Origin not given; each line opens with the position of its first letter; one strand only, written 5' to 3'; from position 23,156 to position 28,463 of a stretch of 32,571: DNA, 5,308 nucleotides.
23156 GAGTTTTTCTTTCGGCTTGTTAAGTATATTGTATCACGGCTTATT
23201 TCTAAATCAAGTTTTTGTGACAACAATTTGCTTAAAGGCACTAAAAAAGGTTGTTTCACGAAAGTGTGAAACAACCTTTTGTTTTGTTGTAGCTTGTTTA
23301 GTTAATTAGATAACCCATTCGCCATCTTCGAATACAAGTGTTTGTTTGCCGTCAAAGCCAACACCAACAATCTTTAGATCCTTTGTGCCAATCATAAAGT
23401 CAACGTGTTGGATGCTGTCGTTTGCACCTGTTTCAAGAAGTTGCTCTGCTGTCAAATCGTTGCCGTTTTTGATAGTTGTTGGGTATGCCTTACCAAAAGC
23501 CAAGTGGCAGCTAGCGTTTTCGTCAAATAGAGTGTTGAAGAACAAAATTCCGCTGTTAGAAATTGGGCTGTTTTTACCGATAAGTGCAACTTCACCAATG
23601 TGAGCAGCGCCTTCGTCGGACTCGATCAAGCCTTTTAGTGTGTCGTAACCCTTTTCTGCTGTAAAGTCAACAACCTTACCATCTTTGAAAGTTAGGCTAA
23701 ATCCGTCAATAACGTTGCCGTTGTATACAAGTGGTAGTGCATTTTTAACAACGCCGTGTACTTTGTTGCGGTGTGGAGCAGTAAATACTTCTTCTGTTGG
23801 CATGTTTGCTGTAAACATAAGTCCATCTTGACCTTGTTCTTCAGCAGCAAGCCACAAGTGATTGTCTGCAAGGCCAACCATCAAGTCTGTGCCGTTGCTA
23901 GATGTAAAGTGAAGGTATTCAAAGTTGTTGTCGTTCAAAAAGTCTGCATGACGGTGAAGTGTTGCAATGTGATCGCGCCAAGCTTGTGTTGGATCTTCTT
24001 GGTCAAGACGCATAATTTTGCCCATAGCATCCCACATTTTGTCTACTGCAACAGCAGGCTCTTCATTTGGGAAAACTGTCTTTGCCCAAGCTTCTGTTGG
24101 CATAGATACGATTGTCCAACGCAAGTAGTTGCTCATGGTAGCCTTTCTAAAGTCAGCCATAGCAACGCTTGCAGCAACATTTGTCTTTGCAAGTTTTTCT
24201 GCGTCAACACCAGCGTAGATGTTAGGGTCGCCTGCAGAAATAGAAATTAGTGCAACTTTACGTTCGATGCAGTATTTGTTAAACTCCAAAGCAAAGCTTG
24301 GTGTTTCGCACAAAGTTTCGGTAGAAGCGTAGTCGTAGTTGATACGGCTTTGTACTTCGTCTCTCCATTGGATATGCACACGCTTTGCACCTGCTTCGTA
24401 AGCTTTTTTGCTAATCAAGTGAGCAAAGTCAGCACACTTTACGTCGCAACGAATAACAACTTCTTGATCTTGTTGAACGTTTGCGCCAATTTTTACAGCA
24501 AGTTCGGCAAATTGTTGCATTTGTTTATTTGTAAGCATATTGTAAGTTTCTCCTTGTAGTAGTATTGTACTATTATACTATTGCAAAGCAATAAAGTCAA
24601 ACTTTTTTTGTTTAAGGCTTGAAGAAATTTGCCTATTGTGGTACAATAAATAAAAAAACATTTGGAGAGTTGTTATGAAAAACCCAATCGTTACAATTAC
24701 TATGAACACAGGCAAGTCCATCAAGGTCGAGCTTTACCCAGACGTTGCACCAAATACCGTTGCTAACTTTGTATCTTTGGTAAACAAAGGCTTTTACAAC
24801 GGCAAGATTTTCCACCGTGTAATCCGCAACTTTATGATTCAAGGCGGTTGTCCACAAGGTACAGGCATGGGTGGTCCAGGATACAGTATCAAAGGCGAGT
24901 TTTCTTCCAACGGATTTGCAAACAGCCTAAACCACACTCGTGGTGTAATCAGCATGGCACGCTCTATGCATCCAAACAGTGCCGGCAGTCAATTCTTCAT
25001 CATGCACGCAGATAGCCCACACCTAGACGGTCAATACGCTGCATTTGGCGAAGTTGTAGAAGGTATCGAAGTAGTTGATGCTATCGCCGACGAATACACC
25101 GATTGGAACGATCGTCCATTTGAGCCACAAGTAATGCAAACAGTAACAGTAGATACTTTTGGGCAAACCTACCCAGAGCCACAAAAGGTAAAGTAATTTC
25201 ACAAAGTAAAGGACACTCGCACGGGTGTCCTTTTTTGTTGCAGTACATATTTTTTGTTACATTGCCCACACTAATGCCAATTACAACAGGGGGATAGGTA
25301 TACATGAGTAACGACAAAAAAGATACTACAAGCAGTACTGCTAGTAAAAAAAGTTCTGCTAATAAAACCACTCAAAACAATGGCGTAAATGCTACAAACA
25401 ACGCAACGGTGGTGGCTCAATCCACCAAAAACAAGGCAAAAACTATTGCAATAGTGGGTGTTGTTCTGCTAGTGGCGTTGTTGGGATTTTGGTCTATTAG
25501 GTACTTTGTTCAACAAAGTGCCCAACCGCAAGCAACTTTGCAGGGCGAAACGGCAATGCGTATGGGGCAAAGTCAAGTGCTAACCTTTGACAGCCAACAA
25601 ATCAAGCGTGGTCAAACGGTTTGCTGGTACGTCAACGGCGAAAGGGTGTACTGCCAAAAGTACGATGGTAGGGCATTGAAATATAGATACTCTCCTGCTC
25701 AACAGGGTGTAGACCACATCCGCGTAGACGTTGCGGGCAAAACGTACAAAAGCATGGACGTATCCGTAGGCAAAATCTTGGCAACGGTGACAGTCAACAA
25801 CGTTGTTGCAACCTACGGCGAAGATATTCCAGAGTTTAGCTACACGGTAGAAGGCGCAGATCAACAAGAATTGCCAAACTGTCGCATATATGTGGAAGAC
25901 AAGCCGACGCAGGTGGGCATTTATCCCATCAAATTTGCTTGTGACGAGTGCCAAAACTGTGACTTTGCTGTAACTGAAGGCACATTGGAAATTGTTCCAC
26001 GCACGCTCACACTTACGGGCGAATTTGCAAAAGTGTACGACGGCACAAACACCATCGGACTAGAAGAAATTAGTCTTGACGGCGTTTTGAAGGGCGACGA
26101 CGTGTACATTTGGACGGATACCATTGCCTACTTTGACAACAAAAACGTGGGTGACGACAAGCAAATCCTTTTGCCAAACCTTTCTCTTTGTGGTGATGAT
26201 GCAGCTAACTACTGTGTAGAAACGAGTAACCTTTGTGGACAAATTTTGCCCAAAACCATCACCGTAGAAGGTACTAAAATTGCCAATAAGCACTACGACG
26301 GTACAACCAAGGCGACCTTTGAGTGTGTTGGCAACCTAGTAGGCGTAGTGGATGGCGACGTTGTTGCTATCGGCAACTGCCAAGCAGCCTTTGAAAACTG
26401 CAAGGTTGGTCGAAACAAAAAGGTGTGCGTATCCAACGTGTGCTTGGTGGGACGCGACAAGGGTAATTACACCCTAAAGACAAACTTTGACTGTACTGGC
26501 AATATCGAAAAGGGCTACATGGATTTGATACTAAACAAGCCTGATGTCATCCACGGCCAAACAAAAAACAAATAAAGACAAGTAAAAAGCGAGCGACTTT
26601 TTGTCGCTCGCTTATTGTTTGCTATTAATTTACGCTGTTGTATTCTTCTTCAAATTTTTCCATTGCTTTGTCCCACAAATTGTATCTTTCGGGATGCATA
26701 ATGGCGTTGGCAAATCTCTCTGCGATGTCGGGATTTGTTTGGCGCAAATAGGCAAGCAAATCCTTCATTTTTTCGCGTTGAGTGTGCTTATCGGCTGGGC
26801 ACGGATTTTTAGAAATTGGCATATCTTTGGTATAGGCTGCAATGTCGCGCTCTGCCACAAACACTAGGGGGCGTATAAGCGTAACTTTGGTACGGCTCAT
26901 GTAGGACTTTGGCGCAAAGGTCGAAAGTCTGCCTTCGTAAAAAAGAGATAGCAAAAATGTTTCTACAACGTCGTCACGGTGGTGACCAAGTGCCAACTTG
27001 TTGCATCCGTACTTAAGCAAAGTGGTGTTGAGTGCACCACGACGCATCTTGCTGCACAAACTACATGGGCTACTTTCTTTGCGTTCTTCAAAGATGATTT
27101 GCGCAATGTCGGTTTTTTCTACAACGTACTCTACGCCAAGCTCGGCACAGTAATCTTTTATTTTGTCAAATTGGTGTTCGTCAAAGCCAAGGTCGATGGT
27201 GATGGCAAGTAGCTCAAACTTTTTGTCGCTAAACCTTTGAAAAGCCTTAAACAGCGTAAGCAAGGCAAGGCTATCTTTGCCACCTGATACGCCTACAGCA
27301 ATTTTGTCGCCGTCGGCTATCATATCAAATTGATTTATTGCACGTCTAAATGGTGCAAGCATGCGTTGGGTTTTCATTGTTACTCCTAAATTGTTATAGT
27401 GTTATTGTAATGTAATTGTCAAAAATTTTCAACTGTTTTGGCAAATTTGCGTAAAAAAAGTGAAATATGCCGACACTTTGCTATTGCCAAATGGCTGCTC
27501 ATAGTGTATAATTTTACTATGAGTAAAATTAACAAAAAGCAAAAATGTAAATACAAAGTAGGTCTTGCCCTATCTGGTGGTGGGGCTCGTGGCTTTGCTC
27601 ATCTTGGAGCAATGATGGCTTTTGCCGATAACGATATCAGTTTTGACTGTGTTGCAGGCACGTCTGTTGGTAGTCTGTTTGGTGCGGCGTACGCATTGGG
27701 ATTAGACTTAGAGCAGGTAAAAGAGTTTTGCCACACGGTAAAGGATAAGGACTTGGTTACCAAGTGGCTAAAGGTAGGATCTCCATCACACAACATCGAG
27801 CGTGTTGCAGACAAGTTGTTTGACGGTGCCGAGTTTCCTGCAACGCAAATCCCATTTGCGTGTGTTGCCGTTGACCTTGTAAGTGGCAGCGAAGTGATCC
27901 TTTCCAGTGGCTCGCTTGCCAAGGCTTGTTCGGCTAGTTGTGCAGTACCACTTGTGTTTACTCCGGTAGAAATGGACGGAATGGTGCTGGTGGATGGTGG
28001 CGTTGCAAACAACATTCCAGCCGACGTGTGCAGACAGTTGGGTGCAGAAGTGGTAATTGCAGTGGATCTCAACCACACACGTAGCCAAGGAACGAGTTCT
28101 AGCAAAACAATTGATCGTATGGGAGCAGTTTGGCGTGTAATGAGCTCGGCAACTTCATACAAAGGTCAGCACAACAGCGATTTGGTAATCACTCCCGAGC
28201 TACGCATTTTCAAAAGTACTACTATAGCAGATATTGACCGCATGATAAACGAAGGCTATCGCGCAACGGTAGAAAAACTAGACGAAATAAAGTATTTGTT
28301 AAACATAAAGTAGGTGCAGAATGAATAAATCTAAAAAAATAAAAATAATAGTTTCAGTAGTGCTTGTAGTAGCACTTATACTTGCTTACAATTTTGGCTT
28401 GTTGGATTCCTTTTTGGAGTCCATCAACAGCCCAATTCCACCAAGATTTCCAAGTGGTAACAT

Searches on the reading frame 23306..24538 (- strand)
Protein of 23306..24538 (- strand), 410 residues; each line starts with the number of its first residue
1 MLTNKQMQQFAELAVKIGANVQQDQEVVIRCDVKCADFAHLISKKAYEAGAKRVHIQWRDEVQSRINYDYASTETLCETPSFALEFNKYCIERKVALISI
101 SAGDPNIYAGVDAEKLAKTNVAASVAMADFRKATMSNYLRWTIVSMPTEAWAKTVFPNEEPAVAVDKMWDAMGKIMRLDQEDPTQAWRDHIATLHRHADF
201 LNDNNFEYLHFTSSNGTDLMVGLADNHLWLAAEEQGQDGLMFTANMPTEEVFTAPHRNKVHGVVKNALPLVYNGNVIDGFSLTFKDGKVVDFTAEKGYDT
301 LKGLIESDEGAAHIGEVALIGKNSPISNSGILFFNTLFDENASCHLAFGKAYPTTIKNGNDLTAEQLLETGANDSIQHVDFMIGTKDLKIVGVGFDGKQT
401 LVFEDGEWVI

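Call 4: search_protein_families(library=pfam, proteins=[window:23306-24538:-], max_evalue=0.1)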
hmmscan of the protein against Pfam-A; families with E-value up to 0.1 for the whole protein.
window:23306-24538:- (410 aa): 1 family
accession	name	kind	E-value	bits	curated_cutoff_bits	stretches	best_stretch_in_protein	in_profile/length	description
PF02073.20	Peptidase_M29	-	2.8e-161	537.3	27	1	4-408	2-406/406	Thermophilic metalloprotease (M29)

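Call 10: find_encoding_contigs(protein=window:23306-24538:-, flank=6000, max_places=10)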
Protein window:23306-24538:- (410 aa): no gene with exactly this product is on record in the collection.

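Call 12: find_related_loci(query=window:23306-24538:-, collection=genome_contigs, flank=8000)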
Query window:23306-24538:- (410 aa) in genome_contigs; peptide patterns used: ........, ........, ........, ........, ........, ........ (x = any residue, [..] = any of these).
600 stretches matched a pattern (row limit reached: there are more); 586 encode a relative of the query (tblastn E <= 1e-3); the best 80 are kept; 80 distinct loci.
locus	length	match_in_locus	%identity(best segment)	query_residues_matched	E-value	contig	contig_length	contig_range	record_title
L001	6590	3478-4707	66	1-410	0e+0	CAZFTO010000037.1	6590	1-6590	MAG TPA_asm: uncultured Oscillospiraceae bacterium isolate SRP350583_co2_325 genome assembly, contig: NODE_17696_length_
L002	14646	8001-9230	64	1-410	0e+0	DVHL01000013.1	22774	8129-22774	MAG TPA_asm: Candidatus Fimimonas gallinarum isolate CHK121-14286 CHK121__C88774_L22774_ERR2241889, whole genome shotgun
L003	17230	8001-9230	64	1-410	0e+0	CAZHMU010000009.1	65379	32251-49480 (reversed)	MAG TPA_asm: uncultured Oscillospiraceae bacterium isolate SRP315200_co1_554 genome assembly, contig: NODE_322_length_65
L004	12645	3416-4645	71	1-410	0e+0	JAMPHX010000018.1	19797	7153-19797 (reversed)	MAG: Corallococcus sp. isolate NALB_7961_6 Scaffold_#18__SCF_018___19797_bp, whole genome shotgun sequence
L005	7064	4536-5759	51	1-408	3e-140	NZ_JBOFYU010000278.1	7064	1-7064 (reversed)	MAG: Clostridium sp. isolate WFFMC_MAG_492 k139_218905_flag=0_multi=6.5333_len=7064, whole genome shotgun sequence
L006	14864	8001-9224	50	1-410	1e-138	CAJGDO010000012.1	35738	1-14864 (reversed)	MAG: uncultured Clostridia bacterium isolate MAG62 genome assembly, contig: k141_863748_length_35738_cov_12.2514, whole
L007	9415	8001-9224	49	1-408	1e-135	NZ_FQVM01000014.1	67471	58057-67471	Clostridium fallax strain DSM 2631, whole genome shotgun sequence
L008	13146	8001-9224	49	1-410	4e-135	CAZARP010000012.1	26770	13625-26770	MAG TPA_asm: uncultured Christensenella sp. isolate SRP225648_co1_251 genome assembly, contig: NODE_3911_length_26770_co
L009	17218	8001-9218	49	1-406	8e-133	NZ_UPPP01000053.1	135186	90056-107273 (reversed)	Lucifera butyrica isolate LUCI, whole genome shotgun sequence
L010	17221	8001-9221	49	1-408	6e-132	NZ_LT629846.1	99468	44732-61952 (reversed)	Romboutsia timonensis strain Marseille-P326, whole genome shotgun sequence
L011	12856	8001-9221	48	1-408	8e-131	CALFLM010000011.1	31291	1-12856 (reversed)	MAG TPA_asm: uncultured Romboutsia sp. isolate ERR318708_bin.34_CONCOCT_v1.1_MAG genome assembly, contig: ERZ1764602.764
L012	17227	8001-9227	53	1-409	1e-151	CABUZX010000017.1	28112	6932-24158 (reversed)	MAG TPA_asm: uncultured Subdoligranulum sp. isolate MGYG-HGUT-04528 genome assembly, contig: GUT_GENOME280822_17, whole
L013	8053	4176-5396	48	1-408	1e-129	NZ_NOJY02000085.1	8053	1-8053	Romboutsia weinsteinii strain CCRI-19649 CCRI-19649_NODE_85_length_8053_cov_286.468, whole genome shotgun sequence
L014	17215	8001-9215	48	2-406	2e-129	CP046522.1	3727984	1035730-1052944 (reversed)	Clostridium bovifaecis strain BXX chromosome, complete genome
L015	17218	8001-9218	48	1-406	1e-127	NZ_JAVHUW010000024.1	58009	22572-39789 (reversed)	Candidatus Desulfosporosinus nitrosoreducens strain PR k141_2383, whole genome shotgun sequence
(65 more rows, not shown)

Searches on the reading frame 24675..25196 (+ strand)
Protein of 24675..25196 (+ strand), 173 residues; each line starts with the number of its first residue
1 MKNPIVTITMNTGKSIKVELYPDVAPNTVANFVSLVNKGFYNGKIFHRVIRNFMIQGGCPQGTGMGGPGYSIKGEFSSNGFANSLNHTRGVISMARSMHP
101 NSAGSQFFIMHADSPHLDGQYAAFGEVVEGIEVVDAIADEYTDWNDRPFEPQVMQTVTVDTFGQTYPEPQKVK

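Call 4: search_protein_families(library=pfam, proteins=[window:24675-25196:+], max_evalue=0.1)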
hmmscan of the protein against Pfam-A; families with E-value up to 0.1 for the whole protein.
window:24675-25196:+ (173 aa): 1 family
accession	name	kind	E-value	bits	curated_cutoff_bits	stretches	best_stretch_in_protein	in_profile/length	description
PF00160.26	Pro_isomerase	-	1.2e-49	169.1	21.7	1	6-159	2-159/159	Cyclophilin type peptidyl-prolyl cis-trans isomerase/CLD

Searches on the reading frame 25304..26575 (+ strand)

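Call 82: search_protein_families(library=pfam, proteins=[window:25304-26575:+], max_evalue=0.001)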
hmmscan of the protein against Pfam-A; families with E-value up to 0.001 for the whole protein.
window:25304-26575:+ (423 aa): 2 families
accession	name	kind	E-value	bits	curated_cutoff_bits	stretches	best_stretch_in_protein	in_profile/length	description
PF18657.6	YDG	-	4.4e-33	113.8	25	2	316-393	2-82/85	YDG domain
PF18676.6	MBG_2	-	1.4e-05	26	25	1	161-228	2-71/72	MBG domain (YGX type)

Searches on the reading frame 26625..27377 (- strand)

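Call 82: search_protein_families(library=pfam, proteins=[window:26625-27377:-], max_evalue=0.001)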
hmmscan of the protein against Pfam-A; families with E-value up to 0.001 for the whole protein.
window:26625-27377:- (250 aa): 1 family
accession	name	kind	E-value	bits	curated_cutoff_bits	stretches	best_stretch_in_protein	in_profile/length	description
PF01171.26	ATP_bind_3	-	4.8e-22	79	27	1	25-186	1-159/182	PP-loop family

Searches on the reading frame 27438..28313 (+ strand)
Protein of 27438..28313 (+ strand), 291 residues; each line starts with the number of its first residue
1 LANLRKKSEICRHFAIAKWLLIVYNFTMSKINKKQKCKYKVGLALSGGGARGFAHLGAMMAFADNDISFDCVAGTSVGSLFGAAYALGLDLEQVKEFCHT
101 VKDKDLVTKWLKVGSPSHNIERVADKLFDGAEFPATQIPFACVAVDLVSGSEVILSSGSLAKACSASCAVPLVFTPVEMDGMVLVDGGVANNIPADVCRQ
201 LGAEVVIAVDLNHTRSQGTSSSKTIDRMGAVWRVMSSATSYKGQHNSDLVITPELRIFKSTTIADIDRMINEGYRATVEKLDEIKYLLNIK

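Call 82: search_protein_families(library=pfam, proteins=[window:27438-28313:+], max_evalue=0.001)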
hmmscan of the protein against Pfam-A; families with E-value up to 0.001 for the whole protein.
window:27438-28313:+ (291 aa): 1 family
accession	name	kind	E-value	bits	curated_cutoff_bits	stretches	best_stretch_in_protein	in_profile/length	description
PF01734.28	Patatin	-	1.3e-30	107.5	27.7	1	43-197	1-189/191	Patatin-like phospholipase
